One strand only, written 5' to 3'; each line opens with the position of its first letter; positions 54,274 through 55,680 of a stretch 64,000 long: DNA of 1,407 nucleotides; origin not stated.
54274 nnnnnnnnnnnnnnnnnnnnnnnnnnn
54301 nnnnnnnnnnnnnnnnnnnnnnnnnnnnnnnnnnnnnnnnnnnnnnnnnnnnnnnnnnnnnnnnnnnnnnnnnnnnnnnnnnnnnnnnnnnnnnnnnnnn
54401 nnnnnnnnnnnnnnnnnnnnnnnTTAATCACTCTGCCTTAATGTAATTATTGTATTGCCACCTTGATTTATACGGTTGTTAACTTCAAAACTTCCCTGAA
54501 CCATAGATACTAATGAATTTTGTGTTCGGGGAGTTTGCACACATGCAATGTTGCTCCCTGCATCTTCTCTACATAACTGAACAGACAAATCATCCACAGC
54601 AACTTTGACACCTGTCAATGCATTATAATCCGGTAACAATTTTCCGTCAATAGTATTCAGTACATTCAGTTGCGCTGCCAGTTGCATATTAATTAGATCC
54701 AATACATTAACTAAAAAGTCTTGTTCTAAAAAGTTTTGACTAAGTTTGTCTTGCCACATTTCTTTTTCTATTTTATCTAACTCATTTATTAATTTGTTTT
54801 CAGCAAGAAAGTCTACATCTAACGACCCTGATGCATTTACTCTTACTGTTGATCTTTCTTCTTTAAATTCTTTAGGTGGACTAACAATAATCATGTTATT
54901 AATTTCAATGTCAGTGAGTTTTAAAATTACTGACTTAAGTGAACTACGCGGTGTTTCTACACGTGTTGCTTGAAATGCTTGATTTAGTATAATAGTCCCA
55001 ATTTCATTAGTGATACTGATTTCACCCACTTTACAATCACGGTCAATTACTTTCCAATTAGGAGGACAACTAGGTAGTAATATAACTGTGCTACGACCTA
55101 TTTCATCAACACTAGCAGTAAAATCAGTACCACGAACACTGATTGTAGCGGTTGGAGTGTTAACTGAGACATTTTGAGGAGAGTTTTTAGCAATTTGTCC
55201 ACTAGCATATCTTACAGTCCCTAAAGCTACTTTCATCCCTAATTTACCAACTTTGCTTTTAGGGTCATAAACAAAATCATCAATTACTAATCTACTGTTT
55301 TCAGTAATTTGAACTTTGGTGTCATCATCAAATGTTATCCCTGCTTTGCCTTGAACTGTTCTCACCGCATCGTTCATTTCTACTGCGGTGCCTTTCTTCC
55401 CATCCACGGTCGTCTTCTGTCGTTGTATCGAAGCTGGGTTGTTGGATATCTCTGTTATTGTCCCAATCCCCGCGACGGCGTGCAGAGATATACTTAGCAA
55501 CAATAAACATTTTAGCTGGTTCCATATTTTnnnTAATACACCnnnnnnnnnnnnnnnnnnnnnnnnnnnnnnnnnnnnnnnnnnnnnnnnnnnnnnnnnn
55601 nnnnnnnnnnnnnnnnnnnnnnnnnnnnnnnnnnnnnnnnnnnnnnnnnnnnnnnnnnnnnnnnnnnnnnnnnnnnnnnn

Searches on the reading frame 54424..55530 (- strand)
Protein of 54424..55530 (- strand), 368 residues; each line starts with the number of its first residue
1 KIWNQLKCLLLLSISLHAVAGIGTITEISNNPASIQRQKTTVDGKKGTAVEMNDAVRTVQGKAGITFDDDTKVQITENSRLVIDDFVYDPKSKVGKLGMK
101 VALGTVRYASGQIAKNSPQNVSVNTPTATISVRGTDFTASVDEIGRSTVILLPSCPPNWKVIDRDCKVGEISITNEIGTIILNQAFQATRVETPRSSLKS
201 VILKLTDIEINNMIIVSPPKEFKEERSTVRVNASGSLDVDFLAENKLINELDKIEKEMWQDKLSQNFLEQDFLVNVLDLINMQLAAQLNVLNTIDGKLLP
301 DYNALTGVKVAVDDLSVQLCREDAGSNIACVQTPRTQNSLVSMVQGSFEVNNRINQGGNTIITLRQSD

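Call 16: search_protein_families(library=phrogs, proteins=[window:54424-55530:-], max_evalue=0.001)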
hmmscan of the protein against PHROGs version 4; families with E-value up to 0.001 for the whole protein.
window:54424-55530:- (368 aa): 1 family
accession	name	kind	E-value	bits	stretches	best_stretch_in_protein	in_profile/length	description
phrog_37870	-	unknown function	2.5e-126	422.8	1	4-367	11-381/382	-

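Call 18: search_dna_similar(query=window:54424-55530:-, collection=phages, mode=protein, max_rows=25)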
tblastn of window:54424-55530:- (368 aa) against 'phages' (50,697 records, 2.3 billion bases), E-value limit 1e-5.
Records with a match: 6; places in all: 6; records where one place covers at least 80% of the query: 6.
Best place of each record, by identity: <60% 6.
By first word of the organism name: Methylophilales 4; Pelagibacter 2.
By host as written in the record: Methylophilales_sp._H5P1 4; Candidatus Pelagibacter ubique HTCC1062 2.
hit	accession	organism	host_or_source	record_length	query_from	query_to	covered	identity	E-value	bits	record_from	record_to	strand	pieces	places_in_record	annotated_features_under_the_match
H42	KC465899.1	Pelagibacter phage HTVC008M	Candidatus Pelagibacter ubique HTCC1062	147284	17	368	96%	42.0%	5e-68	238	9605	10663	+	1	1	hypothetical protein (x2)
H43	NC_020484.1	Pelagibacter phage HTVC008M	Candidatus Pelagibacter ubique HTCC1062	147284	17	368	96%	42.0%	5e-68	238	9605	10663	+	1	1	hypothetical protein (x2)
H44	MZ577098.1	Methylophilales phage Melnitz-3 EXVC039M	Methylophilales_sp._H5P1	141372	18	366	95%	41.6%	5e-67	235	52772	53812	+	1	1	FecR domain protein | curlin associated repeat protein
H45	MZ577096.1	Methylophilales phage Melnitz-2 EXVC040M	Methylophilales_sp._H5P1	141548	18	366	95%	41.6%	5e-67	235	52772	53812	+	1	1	FecR domain protein | curlin associated repeat protein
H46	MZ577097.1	Methylophilales phage Melnitz EXVC044M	Methylophilales_sp._H5P1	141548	18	366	95%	41.6%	5e-67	235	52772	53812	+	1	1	FecR domain protein | curlin associated repeat protein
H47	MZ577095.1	Methylophilales phage Melnitz-1 EXVC043M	Methylophilales_sp._H5P1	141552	18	366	95%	41.6%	5e-67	235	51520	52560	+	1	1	FecR protein | curlin associated repeat protein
